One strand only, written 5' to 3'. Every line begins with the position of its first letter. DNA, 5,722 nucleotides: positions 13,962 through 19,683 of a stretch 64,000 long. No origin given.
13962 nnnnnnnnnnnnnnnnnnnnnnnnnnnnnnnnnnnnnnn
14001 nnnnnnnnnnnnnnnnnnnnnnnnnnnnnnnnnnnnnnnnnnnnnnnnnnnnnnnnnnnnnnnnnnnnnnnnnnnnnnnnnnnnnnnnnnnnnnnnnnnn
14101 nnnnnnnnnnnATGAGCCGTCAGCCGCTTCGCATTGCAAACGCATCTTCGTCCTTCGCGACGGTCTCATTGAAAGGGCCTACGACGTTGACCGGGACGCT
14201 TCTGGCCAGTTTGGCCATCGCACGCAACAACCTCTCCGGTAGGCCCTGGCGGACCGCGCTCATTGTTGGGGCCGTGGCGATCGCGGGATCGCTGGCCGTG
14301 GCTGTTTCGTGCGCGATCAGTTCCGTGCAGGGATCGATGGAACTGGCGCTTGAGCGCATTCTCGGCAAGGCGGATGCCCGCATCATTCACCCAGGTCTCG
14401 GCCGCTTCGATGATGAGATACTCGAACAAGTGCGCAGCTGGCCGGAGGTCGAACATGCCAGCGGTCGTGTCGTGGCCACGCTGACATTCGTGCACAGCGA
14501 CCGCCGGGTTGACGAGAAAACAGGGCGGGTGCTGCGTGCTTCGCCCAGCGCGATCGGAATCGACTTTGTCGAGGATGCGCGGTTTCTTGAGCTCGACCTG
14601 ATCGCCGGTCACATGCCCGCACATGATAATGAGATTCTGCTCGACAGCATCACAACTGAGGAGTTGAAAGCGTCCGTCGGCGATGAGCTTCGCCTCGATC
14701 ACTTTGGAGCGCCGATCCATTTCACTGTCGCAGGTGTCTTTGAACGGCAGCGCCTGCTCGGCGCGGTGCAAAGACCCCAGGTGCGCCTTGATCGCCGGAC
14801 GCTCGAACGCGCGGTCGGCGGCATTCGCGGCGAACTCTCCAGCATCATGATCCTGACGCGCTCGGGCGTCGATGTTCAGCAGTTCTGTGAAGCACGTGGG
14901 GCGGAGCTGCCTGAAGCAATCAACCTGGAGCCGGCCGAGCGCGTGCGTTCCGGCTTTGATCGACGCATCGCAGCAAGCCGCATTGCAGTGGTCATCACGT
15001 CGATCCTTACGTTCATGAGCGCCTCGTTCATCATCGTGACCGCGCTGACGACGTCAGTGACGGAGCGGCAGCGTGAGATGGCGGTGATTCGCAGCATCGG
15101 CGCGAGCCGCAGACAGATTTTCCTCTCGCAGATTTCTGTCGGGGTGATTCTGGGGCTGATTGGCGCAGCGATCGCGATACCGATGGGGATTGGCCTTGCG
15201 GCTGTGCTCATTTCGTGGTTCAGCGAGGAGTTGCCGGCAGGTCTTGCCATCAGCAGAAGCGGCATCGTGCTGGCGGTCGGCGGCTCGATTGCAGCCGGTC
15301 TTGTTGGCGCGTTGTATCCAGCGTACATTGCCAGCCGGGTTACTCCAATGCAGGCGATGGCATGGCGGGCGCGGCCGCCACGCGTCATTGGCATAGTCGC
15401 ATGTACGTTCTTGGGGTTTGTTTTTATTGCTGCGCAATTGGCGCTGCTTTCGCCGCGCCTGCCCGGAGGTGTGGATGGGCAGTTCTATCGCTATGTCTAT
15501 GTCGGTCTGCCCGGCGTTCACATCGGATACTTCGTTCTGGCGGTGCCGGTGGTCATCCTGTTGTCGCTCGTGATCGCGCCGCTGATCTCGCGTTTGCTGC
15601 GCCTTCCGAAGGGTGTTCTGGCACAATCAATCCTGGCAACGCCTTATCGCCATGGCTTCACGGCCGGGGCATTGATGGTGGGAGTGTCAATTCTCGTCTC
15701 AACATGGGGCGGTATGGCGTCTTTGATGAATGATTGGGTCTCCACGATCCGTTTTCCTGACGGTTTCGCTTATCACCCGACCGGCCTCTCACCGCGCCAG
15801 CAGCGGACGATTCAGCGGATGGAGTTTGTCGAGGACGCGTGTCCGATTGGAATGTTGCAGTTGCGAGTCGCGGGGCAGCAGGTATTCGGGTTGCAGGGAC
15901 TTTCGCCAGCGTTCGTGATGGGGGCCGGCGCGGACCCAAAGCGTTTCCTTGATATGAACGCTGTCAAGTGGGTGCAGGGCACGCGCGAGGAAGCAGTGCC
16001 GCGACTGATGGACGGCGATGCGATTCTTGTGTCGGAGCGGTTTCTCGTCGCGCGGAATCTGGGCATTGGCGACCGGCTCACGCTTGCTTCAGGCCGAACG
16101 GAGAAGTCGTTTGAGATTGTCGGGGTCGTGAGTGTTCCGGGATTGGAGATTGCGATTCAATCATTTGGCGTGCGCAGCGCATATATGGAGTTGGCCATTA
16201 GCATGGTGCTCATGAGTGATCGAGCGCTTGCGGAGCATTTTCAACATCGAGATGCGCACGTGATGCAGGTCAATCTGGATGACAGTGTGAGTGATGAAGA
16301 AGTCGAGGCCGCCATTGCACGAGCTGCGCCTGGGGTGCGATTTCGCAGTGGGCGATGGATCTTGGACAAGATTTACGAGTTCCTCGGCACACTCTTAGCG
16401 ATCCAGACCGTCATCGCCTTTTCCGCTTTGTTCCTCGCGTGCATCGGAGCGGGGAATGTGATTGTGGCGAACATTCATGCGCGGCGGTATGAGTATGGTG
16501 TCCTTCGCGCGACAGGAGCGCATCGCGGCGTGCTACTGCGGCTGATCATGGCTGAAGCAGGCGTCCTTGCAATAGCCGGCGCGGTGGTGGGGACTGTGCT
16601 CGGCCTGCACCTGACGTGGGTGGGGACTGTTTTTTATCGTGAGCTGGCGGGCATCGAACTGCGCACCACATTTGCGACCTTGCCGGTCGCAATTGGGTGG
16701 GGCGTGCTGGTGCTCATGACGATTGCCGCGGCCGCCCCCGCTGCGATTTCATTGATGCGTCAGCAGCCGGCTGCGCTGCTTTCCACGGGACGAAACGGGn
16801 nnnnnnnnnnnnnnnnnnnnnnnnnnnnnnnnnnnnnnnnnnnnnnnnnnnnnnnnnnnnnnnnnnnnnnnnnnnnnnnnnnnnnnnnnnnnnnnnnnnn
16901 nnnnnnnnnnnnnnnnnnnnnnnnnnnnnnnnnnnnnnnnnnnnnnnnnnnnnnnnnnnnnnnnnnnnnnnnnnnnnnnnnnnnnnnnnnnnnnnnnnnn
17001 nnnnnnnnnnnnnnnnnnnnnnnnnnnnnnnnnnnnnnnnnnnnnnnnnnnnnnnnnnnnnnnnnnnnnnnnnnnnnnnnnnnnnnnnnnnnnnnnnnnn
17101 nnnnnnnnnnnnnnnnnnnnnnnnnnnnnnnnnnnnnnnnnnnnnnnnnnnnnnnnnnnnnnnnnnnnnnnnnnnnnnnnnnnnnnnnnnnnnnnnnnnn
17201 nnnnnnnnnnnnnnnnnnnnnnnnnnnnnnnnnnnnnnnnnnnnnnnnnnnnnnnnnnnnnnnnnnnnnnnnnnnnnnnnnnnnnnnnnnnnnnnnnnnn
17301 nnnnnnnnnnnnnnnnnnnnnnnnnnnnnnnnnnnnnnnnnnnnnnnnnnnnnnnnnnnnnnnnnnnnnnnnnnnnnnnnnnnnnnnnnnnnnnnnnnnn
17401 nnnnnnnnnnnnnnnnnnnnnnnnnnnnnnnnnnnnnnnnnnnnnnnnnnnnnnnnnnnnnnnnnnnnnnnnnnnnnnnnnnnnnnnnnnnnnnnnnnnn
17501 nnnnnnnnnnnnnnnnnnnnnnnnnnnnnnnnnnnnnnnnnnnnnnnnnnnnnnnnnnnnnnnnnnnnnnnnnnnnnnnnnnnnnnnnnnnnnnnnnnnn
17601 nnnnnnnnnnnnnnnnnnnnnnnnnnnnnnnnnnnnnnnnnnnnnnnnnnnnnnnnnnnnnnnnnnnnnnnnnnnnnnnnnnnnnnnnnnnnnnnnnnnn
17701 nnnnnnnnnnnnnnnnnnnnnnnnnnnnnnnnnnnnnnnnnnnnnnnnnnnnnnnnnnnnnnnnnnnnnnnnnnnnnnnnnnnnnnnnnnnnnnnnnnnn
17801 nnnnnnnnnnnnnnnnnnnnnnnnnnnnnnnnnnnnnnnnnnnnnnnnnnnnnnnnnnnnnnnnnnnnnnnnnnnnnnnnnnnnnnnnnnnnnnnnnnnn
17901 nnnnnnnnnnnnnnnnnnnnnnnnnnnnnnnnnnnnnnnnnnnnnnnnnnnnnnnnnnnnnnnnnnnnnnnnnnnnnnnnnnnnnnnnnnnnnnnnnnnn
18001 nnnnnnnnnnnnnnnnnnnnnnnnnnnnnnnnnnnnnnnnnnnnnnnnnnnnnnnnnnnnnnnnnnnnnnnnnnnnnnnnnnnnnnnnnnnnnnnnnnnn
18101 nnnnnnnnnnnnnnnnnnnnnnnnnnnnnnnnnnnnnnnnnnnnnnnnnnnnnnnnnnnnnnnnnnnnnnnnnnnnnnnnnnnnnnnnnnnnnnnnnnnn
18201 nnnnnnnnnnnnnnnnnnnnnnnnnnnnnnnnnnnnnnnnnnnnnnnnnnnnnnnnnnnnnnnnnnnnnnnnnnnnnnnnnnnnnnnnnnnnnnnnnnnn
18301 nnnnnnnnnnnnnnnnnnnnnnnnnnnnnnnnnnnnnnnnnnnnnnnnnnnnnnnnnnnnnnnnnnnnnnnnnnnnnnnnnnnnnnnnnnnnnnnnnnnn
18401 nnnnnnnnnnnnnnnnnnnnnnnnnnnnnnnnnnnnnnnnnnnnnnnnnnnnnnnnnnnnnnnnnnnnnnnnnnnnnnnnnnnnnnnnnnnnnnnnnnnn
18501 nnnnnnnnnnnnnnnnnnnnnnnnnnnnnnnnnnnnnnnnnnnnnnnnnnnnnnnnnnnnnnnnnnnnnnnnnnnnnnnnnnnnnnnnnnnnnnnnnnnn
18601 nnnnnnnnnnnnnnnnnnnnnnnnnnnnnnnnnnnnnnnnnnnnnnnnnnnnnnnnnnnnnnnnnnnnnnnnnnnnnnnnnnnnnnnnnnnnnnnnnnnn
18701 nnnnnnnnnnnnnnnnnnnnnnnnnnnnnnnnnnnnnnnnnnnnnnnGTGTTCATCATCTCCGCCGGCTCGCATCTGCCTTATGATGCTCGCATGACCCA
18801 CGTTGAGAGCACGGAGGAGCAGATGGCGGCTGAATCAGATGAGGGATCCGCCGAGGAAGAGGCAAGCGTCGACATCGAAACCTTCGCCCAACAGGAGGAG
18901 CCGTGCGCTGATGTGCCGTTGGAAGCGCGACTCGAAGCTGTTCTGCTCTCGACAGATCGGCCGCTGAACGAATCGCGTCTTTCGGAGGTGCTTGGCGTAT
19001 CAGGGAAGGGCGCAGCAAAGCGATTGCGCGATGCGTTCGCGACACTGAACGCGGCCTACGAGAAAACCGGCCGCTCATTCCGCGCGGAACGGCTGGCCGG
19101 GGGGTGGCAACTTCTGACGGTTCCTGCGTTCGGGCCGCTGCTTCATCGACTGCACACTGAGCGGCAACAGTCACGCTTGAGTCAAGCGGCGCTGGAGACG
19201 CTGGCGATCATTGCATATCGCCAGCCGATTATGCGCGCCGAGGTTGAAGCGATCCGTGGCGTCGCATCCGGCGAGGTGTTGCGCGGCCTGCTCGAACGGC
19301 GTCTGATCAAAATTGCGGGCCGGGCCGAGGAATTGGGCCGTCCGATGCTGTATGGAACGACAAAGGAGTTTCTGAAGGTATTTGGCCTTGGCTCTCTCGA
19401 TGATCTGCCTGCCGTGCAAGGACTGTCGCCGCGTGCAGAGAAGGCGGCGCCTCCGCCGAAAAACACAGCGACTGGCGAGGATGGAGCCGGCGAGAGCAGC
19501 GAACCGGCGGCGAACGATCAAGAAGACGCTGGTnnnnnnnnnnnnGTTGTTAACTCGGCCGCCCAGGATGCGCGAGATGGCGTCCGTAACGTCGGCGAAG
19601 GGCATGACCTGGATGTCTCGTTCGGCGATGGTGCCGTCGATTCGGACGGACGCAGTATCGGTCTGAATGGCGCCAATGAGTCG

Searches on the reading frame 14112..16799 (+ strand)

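Call 87: search_protein_families(library=pfam, proteins=[window:14112-16799:+], max_evalue=0.00001)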
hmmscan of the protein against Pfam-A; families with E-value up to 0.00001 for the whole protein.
window:14112-16799:+ (896 aa): 1 family
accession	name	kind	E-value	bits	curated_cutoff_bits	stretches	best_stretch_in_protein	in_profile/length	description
PF02687.27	FtsX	-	2.7e-25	89.2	25.5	2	295-412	2-120/120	FtsX-like permease C-terminal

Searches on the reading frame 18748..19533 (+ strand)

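Call 87: search_protein_families(library=pfam, proteins=[window:18748-19533:+], max_evalue=0.00001)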
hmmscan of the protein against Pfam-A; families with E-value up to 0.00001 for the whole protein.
window:18748-19533:+ (262 aa): 1 family
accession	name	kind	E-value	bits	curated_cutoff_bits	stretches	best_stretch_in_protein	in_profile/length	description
PF04079.22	SMC_ScpB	-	1.1e-50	171.8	27.4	1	61-222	2-159/160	Segregation and condensation complex subunit ScpB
